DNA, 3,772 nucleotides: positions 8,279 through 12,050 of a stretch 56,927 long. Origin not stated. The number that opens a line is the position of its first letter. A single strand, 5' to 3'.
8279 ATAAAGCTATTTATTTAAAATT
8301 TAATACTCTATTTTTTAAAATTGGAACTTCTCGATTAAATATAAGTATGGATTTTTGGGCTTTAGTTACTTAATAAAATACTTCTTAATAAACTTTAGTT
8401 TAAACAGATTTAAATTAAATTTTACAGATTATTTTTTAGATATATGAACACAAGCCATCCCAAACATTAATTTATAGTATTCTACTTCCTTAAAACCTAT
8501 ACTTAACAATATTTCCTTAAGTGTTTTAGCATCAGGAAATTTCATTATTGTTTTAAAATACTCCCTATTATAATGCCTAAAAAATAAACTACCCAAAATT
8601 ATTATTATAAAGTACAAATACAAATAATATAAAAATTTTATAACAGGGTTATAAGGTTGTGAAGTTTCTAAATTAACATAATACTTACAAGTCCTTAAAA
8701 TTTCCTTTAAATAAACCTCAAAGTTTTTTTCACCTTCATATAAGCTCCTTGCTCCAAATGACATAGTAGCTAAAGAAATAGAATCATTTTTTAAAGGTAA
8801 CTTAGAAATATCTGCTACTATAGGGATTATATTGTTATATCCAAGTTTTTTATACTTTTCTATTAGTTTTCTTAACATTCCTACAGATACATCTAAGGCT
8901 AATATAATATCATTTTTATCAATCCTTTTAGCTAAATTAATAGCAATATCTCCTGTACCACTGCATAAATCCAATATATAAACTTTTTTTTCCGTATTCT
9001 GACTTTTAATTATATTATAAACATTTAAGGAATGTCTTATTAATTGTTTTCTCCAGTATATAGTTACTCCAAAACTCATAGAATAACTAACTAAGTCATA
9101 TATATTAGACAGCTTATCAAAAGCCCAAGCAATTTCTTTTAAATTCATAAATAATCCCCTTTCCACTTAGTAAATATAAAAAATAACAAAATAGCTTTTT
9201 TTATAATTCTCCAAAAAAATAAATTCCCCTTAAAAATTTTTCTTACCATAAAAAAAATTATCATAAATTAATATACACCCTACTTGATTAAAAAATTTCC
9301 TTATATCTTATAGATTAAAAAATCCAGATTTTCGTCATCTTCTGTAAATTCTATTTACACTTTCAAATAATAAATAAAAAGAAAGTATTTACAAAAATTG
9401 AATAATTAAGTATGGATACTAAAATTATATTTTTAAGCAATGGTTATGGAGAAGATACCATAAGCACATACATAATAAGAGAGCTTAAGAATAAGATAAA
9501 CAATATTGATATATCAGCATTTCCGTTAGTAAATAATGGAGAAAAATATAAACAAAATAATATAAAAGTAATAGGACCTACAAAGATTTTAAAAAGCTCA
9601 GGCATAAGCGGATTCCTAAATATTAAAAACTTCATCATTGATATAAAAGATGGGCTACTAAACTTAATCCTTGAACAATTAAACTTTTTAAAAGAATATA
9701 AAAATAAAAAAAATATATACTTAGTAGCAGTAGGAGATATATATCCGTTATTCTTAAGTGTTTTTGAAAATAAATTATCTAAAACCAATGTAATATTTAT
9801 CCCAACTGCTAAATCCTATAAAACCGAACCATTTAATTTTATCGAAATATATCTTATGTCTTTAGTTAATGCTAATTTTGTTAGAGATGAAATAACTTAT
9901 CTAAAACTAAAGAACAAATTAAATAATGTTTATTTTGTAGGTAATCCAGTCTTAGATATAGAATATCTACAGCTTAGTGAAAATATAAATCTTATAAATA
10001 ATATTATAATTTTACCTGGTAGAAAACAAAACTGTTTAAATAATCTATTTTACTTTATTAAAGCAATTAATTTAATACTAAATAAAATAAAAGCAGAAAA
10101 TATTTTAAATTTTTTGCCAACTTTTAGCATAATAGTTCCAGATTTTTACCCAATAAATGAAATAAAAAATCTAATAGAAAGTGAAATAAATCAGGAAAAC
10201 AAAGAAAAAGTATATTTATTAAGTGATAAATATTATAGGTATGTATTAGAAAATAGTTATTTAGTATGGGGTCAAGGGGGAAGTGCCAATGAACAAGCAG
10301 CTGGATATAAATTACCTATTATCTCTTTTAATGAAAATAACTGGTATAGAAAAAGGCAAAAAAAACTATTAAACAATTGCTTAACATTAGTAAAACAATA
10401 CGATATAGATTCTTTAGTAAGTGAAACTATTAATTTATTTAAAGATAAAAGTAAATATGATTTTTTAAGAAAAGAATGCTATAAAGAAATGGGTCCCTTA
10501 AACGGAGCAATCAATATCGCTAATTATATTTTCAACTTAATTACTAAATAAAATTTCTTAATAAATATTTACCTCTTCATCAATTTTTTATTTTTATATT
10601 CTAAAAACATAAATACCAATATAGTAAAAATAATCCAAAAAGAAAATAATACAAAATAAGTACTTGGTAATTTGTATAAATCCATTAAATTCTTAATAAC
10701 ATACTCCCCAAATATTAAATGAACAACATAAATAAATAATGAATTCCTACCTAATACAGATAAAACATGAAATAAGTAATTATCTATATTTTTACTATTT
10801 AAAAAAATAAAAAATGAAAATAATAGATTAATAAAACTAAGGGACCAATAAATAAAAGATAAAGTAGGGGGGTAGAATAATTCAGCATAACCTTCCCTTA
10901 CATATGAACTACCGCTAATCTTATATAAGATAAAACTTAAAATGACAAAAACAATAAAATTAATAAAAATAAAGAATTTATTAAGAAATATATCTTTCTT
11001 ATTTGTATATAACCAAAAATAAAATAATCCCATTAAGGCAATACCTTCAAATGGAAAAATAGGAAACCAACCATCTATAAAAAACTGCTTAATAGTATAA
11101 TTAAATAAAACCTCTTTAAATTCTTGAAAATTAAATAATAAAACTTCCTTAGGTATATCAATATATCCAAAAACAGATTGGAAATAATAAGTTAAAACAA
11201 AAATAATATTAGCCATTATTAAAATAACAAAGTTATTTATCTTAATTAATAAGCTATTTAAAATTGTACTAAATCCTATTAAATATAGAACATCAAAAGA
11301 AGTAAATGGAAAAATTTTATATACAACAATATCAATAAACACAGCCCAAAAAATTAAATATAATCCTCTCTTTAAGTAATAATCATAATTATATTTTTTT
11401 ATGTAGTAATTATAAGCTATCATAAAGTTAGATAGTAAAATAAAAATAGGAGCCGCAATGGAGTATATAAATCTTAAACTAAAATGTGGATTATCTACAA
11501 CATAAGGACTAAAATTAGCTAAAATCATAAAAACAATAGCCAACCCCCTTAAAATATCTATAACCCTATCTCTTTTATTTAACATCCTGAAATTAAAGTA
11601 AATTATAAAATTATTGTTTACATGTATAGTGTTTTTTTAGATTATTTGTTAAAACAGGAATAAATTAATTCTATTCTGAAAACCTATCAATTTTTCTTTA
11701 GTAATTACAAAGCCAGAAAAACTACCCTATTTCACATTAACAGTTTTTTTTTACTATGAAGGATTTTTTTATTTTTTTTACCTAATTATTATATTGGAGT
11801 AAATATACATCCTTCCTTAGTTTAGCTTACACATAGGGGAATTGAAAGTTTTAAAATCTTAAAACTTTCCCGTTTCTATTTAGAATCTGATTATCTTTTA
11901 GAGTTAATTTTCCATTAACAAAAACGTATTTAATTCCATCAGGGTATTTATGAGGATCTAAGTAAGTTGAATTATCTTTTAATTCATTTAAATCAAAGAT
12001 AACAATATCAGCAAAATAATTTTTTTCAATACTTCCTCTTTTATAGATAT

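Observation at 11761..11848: Solitary CRISPR-type repeat with its own conserved leader-like block, aimed antisense into the 3' end of the D-aminoacylase gene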

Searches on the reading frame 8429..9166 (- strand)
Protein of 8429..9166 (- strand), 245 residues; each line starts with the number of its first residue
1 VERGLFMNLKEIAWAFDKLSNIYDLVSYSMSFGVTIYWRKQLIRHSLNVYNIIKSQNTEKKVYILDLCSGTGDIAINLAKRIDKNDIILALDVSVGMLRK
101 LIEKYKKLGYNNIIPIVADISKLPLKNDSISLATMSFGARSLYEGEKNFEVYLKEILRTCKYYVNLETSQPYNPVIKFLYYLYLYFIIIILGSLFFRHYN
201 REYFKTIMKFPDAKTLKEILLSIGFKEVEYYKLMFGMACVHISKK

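Call 38: search_protein_families(library=pfam, proteins=[window:8429-9166:-], max_evalue=0.001)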
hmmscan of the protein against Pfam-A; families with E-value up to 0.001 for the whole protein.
window:8429-9166:- (245 aa): 6 families
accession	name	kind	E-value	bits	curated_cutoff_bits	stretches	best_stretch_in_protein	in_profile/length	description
PF01209.24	Ubie_methyltran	-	3.8e-38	131.6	20.1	1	12-245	9-233/233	ubiE/COQ5 methyltransferase family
PF13649.12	Methyltransf_25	-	3e-11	44.3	27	1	64-161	1-94/97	Methyltransferase domain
PF13847.12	Methyltransf_31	-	2.5e-07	30.9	27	1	60-132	3-77/145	Methyltransferase domain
PF08241.18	Methyltransf_11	-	6.8e-06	27.1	21.2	1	65-161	1-88/95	Methyltransferase domain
PF02390.23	Methyltransf_4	-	8.1e-05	22.6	24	1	61-121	2-62/173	Putative methyltransferase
PF01189.24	Methyltr_RsmB-F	-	0.00037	20.6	27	1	57-124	8-72/199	16S rRNA methyltransferase RsmB/F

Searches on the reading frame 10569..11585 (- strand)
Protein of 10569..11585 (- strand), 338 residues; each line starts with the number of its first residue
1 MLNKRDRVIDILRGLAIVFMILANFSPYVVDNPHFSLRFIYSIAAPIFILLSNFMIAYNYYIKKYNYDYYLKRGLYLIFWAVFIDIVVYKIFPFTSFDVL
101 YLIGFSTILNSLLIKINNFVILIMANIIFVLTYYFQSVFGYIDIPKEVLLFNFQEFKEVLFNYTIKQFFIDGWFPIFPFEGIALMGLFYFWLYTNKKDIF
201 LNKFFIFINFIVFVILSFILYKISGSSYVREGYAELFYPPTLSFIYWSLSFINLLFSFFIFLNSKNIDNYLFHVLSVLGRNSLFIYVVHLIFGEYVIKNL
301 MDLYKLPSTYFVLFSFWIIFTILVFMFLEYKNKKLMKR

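Call 11: search_protein_families(library=pfam, proteins=[window:10569-11585:-])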
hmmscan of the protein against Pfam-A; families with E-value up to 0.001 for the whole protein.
window:10569-11585:- (338 aa): 2 families
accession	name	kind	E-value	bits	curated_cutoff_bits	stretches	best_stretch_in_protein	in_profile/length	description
PF07786.18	HGSNAT_cat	-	3.4e-15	56.6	22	1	5-196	1-187/222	Heparan-alpha-glucosaminide N-acetyltransferase, catalytic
PF01757.29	Acyl_transf_3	-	1.7e-05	24.5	31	1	9-324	4-320/326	Acyltransferase domain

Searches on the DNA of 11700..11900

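Call 81: search_rna_families(source=window, start=11700, end=11900, threshold=evalue, max_evalue=10, show_alignments=2)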
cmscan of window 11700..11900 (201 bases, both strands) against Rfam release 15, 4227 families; matches with E-value up to 10: 6.
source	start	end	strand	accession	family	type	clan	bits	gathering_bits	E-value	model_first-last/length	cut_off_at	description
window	11726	11781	-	RF02068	STnc480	Gene; sRNA;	-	17.1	72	4.1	1-72/72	no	Enterobacterial sRNA STnc480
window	11841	11870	-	RF03339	mir-3047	Gene; miRNA;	-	16.3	53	1.1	1-61/61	no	mir-3047 microRNA precursor family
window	11792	11858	+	RF02125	JPX_2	Gene; lncRNA;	-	12.1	48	3.5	1-69/69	no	JPX transcript, XIST activator conserved region 2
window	11726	11769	-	RF01582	RUF4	Gene; sRNA;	-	11.6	55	4.8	231-274/277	no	RNA of unknown function RUF4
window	11844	11900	-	RF00488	U1_yeast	Gene; snRNA; splicing;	CL00005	11.4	80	2.5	509-567/567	5'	Yeast U1 spliceosomal RNA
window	11861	11871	+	RF01792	eiav_FSE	Cis-reg; frameshift_element;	-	9.7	40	6.7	1-35/35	no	ribosomal frameshift site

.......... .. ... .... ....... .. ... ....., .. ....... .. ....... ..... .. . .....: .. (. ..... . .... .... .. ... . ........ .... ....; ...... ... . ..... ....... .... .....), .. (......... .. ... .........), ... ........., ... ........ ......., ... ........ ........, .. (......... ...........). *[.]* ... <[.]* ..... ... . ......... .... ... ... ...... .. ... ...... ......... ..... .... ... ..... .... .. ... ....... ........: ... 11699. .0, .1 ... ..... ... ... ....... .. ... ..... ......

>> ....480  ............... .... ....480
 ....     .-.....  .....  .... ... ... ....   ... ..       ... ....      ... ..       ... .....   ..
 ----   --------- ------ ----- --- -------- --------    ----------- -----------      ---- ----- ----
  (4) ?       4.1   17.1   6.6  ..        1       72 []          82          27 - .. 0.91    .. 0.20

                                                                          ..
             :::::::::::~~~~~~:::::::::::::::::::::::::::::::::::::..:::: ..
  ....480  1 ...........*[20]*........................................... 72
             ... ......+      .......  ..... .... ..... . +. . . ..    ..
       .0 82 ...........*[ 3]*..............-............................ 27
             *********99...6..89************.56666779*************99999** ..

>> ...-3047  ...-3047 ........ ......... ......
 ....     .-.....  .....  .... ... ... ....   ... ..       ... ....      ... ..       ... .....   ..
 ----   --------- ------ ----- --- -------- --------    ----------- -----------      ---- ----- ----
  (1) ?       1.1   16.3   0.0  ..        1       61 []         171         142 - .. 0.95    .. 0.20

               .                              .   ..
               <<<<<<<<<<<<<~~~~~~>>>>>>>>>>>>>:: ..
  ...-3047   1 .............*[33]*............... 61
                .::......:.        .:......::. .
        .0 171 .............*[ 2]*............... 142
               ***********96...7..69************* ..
